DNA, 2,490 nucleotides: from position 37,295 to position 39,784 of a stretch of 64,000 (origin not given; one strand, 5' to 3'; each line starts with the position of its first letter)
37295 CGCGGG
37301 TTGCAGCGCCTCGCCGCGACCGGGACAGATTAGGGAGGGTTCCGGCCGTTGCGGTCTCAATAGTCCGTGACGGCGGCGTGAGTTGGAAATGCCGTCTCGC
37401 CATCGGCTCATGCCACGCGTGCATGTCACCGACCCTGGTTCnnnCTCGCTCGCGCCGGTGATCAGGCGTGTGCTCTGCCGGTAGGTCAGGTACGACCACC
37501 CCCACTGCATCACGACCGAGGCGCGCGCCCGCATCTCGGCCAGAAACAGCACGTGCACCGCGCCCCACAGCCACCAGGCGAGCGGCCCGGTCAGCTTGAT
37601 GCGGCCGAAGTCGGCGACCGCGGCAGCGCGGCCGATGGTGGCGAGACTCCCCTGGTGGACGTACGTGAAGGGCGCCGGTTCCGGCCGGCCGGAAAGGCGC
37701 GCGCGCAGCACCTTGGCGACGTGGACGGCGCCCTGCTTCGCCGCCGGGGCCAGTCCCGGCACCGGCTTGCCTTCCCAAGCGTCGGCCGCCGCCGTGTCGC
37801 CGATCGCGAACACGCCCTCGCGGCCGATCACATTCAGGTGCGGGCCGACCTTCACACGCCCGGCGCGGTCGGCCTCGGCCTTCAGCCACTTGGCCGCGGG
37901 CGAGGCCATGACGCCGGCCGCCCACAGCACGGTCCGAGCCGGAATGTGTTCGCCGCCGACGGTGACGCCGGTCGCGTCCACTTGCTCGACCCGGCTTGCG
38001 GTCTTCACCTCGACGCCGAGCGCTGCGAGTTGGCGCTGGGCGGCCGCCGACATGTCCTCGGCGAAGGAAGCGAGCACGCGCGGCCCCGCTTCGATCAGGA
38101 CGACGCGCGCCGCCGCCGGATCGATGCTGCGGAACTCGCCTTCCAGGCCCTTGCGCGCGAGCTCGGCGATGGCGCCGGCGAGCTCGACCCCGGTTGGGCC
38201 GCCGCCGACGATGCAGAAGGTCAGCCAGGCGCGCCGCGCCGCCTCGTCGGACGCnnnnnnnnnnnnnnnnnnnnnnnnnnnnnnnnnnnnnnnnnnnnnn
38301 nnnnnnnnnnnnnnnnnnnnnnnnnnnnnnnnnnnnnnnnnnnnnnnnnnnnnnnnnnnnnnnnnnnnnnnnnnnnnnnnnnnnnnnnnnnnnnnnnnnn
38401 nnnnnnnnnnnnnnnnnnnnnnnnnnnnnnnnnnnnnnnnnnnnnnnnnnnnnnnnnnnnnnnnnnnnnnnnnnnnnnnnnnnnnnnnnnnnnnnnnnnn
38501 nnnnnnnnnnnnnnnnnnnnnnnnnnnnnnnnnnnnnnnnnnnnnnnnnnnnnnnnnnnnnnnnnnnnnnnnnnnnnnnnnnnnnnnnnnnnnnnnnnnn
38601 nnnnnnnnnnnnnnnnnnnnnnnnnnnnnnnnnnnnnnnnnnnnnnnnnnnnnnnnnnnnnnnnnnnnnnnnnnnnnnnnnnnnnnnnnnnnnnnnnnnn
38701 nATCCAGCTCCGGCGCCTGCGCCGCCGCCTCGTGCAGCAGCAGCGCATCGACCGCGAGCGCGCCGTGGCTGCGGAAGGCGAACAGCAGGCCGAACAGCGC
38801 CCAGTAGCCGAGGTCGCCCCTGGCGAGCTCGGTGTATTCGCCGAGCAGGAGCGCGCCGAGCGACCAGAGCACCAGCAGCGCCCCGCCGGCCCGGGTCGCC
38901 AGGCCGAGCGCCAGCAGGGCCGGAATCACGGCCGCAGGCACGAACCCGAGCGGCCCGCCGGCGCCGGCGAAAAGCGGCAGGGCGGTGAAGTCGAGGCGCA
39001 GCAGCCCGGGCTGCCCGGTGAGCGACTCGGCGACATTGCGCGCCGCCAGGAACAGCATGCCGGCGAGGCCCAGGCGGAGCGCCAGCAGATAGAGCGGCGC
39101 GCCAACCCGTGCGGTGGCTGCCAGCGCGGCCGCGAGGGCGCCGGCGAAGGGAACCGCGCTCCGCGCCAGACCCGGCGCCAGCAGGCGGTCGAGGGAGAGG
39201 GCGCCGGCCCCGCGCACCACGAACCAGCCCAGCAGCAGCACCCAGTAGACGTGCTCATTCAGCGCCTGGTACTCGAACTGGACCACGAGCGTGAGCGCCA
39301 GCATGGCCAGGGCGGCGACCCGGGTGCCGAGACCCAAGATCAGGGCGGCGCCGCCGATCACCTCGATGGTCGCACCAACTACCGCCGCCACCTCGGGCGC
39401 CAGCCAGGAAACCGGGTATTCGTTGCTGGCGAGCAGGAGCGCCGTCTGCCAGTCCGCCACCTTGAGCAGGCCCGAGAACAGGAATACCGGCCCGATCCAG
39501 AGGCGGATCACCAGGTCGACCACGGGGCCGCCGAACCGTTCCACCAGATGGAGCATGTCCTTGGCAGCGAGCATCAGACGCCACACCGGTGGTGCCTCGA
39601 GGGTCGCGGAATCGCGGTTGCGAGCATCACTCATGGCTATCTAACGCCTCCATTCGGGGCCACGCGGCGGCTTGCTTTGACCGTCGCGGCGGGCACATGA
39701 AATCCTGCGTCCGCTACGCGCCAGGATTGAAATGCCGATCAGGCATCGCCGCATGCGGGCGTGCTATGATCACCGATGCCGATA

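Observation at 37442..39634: Single-polypeptide DoxX-DoxX-NDH-2 fusion directly upstream of the bufferin precursor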

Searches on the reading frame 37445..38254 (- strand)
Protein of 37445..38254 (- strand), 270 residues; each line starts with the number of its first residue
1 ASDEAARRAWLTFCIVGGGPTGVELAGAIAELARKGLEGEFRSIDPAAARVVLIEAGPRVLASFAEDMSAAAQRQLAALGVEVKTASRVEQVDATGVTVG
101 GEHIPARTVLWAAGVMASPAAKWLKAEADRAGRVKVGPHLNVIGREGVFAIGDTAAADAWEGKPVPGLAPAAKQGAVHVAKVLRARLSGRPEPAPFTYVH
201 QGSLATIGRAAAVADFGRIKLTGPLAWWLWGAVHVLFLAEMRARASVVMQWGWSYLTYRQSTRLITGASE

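Call 86: search_solved_structures(query=window:37445-38254:-, max_evalue=1e-10, show_alignments=2)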
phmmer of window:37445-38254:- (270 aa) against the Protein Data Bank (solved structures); distinct sequences matched with E-value up to 1e-10: 12.
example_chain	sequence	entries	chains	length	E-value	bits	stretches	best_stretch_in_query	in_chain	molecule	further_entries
9mqy_A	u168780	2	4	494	1.3e-54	188.9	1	2-266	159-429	NADH:ubiquinone reductase (non-electrogenic)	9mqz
4nwz_A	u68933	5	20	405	1.9e-24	90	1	4-239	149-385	FAD-dependent pyridine nucleotide-disulfide oxidoreductase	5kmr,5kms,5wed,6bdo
5kmq_A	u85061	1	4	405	6e-24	88.4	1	4-235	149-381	FAD-dependent pyridine nucleotide-disulfide oxidoreductase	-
5kmp_A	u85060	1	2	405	1.9e-23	86.8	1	4-239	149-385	FAD-dependent pyridine nucleotide-disulfide oxidoreductase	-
9pxk_C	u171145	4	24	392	1.8e-21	80.2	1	9-237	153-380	NADH dehydrogenase-like protein YjlD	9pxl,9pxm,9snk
5na1_A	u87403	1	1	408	2.2e-17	66.9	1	12-214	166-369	NADH dehydrogenase-like protein SAOUHSC_00878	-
5na4_A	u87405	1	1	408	1.1e-16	64.6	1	12-214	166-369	NADH dehydrogenase-like protein SAOUHSC_00878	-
4g9k_A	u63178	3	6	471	7.1e-16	61.9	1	5-181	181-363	Rotenone-insensitive NADH-ubiquinone oxidoreductase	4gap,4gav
5yjw_A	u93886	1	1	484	7.8e-16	61.8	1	5-181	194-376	Rotenone-insensitive NADH-ubiquinone oxidoreductase, mitochondrial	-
5yjy_A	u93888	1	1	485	7.8e-16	61.8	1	5-181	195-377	Rotenone-insensitive NADH-ubiquinone oxidoreductase, mitochondrial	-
5yjx_A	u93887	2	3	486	7.9e-16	61.8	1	5-181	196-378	Rotenone-insensitive NADH-ubiquinone oxidoreductase, mitochondrial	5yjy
4g6g_A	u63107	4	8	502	8.8e-16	61.6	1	5-181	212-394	Rotenone-insensitive NADH-ubiquinone oxidoreductase, mitochondrial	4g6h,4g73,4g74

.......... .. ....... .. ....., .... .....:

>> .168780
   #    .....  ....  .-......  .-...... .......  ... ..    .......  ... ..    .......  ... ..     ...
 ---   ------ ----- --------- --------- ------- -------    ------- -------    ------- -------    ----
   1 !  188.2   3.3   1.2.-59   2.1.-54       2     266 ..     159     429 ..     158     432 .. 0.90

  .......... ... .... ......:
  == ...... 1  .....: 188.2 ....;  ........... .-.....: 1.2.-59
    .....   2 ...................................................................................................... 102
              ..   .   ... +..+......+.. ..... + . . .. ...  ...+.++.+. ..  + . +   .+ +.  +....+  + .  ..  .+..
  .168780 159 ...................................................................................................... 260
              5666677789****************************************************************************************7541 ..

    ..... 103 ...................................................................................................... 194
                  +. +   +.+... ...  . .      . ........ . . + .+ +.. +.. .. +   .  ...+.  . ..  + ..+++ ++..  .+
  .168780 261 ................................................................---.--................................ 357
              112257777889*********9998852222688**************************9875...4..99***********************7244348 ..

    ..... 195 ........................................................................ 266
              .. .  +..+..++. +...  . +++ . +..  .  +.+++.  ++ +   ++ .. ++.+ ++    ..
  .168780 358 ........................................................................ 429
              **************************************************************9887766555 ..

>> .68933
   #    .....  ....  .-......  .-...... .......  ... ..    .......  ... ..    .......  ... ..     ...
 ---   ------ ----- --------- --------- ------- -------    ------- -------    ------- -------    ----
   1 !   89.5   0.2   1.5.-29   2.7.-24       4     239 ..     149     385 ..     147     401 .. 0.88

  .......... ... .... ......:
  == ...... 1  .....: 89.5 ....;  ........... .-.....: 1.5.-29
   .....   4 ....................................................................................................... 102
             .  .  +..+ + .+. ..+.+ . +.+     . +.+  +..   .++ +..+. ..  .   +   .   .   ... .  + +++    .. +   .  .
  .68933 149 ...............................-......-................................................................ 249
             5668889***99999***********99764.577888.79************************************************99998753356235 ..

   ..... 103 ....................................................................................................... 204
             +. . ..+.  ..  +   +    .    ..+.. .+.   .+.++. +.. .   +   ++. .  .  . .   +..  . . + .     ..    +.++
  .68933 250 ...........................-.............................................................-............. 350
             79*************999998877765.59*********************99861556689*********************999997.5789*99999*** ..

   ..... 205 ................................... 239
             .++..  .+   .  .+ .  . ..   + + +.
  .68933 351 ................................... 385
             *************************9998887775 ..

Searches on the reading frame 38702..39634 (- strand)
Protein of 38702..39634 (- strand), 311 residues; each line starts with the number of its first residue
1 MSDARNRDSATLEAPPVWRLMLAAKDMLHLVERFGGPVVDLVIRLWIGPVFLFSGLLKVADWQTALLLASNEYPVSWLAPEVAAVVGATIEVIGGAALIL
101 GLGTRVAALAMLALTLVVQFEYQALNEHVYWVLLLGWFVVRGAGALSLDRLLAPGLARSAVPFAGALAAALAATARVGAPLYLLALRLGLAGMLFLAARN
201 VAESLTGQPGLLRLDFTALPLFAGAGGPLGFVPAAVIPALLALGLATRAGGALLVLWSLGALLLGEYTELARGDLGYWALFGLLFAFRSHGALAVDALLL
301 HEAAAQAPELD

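Call 16: find_related_loci(query=A2, collection=metagenome_contigs, flank=10000)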
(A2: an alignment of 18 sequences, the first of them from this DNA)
Query A2 (311 aa) in metagenome_contigs; peptide patterns used: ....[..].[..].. (x = any residue, [..] = any of these).
355 stretches matched a pattern; 298 encode a relative of the query (tblastn E <= 1e-3); the best 80 are kept; 80 distinct loci.
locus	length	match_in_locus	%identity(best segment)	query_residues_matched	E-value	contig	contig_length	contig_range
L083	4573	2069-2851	44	26-311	3e-58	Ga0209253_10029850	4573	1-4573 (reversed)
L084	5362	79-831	44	36-311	9e-56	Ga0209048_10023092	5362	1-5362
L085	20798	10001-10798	39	27-311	1e-54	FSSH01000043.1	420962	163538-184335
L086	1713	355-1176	45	37-311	1e-54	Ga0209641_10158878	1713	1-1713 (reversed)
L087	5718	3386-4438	59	32-191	2e-52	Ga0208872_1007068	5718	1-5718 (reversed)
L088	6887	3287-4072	45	24-311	2e-52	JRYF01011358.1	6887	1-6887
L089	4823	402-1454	59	32-191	2e-52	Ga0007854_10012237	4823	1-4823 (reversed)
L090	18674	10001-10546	52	26-207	9e-52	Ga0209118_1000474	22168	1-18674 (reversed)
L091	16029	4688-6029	38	1-311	7e-52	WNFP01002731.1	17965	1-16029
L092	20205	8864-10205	38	1-311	7e-52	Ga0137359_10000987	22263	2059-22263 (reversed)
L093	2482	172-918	45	37-311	1e-51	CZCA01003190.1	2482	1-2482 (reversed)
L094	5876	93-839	45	37-311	2e-51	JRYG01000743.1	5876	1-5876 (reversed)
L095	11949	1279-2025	44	37-311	6e-51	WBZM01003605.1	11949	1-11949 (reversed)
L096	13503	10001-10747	45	37-311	9e-51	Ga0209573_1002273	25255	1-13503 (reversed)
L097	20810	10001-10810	42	35-308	2e-50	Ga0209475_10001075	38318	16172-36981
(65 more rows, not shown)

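Call 63: search_protein_representatives(alignment_id=A2)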
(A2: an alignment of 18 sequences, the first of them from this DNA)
Query: 18 sequences, 305 profile positions. Proteins with E-value up to 0.001 (for the whole library): 3501; up to 1e-10: 1190; up to 1e-30: 167. The best 150 are listed.
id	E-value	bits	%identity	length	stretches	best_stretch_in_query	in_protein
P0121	4.2e-105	368.0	-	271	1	15-272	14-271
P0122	2.5e-98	345.7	-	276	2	4-193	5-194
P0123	1.0e-96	340.4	-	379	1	15-304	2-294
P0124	4.7e-92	325.1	-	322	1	6-303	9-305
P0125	1.8e-87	310.0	-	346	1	76-305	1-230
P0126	2.1e-84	300.0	-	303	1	13-303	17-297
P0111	4.6e-84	298.9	-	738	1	2-305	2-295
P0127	2.7e-82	293.1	-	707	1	11-304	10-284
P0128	1.4e-79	284.2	-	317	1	9-250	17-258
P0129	2.0e-77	277.1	-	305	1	7-276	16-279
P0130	1.1e-76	274.7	-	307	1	9-303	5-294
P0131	2.4e-74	267.0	-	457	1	40-304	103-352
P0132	3.0e-74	266.6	-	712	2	15-192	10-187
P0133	3.5e-73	263.1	-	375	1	55-305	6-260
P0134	1.2e-71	258.1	-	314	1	10-304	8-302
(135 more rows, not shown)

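Call 64: predict_structure(alignment_id=A2)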
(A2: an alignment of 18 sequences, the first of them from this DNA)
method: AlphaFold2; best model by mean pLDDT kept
length: 311 residues; sequences in the alignment: 18
mean_pLDDT: 82.2   pTM: 0.80
mean pLDDT of the five models: 82.2, 81.0, 80.7, 79.6, 76.9
residues with pLDDT >= 90: 130; 70-90: 122; 50-70: 30; < 50: 29
segments of 3 or more residues with pLDDT < 50: 1-10, 208-226
pLDDT, mean of each block of 10 residues (from residue 1): 47 73 86 91 95 97 93 85 96 97 95 90 78 95 86 88 91 91 91 78 59 46 48 73 83 90 82 90 86 73 79 65
secondary structure, 60 per line:
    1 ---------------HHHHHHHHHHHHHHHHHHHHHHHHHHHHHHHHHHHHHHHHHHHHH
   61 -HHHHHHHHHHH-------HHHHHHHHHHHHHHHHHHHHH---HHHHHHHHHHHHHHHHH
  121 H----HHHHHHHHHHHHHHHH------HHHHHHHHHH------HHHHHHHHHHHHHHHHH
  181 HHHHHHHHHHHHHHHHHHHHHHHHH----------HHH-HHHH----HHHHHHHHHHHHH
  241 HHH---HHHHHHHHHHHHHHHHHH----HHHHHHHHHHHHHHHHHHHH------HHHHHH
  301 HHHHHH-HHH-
elements in order: H16-60 H62-72 H80-100 H104-121 H126-141 H148-157 H164-205 H220-223 H228-243 H247-264 H269-288 H295-306

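Call 68: fold_search(model_id=the predicted structure, library=pdb)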
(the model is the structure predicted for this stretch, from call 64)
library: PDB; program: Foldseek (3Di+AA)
matches with E <= 10: 245; with E <= 0.001: 0
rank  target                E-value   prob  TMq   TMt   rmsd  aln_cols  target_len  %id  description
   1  9l20_A                9.4e-02  0.99  0.40  0.21   7.7       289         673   15  cryo-EM structure of Vitamin K-dependent gamma-carboxylase complexed with anisindione (released 2025-10-22)
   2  9bux_A                1.0e-01  1.00  0.45  0.24   7.9       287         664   16  Structure of GGCX-BGP-menaquinone-4 epoxide complex (released 2025-01-29)
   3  9bvq_A                1.0e-01  0.98  0.39  0.21  11.2       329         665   14  Vitamin K-dependent gamma-carboxylase with TMG2 propeptide and glutamate-rich region (released 2025-01-22)
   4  9l21_A                1.1e-01  0.99  0.41  0.22   7.6       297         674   15  cryo-EM structure of Vitamin K-dependent gamma-carboxylase complexed with factor IX (released 2025-10-22)
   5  9l6s_A                1.3e-01  0.99  0.41  0.22   7.7       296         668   15  double-mutant (K217A & K218A) Vitamin K-dependent gamma-carboxylase in complex with coagulation factors X and vitamin  (released 2025-10-08)
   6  9wf3_A                1.5e-01  1.00  0.45  0.24   7.9       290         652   16  Cryo-EM structure of GGCX-FIX complex (released 2026-04-01)
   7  9wfc_A                1.6e-01  0.99  0.44  0.24   8.5       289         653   17  Cryo-EM structure of GGCX-MGP complex (released 2026-04-01)
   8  9bvk_A                1.8e-01  0.99  0.41  0.21   7.5       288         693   18  Vitamin K-dependent gamma-carboxylase with factor IX propeptide and glutamate-rich region and with vitamin K hydroquin (released 2025-01-22)
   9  9bvo_A                1.9e-01  0.94  0.39  0.22  11.1       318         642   15  Vitamin K-dependent gamma-carboxylase in apo state (released 2025-01-22)
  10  9bur_A                2.1e-01  0.99  0.43  0.23   7.1       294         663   16  Structure of GGCX-BGP complex (released 2025-01-29)
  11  9mqb_A                2.1e-01  0.98  0.40  0.21   8.0       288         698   16  Vitamin K-dependent gamma-carboxylase with Osteocalcin (mutant) and vitamin K hydroquinone and calcium (released 2025-10-08)
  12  9l24_A                2.5e-01  0.95  0.38  0.20   8.3       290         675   17  cryo-EM structure of Vitamin K-dependent gamma-carboxylase complexed with Matrix Gla protein (released 2025-10-22)
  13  9l6q_A                2.9e-01  0.95  0.40  0.21  10.6       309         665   16  Vitamin K-dependent gamma-carboxylase in complex with Coagulation factor IX and vitamin K (released 2025-10-08)
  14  9l1y_A                3.8e-01  0.97  0.42  0.24   7.4       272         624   16  Vitamin K-dependent gamma-carboxylase apo status (released 2025-10-22)
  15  7zdb_D                4.7e-01  0.14  0.15  0.10  24.6       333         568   18  IF(heme/bound) conformation of CydDC in ADP+Pi(CydC)/ATP(CydD) bound state (Dataset-2) (released 2023-04-19)
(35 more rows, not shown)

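Call 69: search_solved_structures(query=A2, max_evalue=10, show_alignments=2)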
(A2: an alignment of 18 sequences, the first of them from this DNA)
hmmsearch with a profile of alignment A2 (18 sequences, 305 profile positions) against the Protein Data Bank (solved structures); distinct sequences matched with E-value up to 10: 0.

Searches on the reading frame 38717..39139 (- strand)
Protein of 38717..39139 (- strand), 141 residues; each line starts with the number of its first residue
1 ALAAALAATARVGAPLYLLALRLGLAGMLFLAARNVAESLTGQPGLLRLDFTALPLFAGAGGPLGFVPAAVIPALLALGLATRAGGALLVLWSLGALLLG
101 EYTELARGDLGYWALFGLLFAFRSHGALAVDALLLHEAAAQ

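Call 35: search_protein_families(library=pfam, proteins=[window:38717-39139:-], max_evalue=10)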
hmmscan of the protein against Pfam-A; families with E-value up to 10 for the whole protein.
seq(141 aa): 0 families

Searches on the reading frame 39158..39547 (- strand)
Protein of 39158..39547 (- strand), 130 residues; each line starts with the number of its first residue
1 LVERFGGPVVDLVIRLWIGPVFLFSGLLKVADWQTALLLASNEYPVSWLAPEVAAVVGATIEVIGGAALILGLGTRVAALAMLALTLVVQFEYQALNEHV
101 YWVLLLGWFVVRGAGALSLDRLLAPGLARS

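Call 78: search_protein_families(library=ncbifam, proteins=[window:39158-39547:-], max_evalue=0.001)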
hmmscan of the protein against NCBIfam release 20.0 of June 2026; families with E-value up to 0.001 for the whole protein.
seq(130 aa): 2 families
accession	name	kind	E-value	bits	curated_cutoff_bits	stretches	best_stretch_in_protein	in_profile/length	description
NF050144.1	matur_HvfX_fam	equivalog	2.2e-10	41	80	1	10-91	3-85/165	HvfX family Cu-binding RiPP maturation protein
NF045576.1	BT_3928_fam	equivalog_domain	9.4e-05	21.7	250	1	13-90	4-86/358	BT_3928 family protein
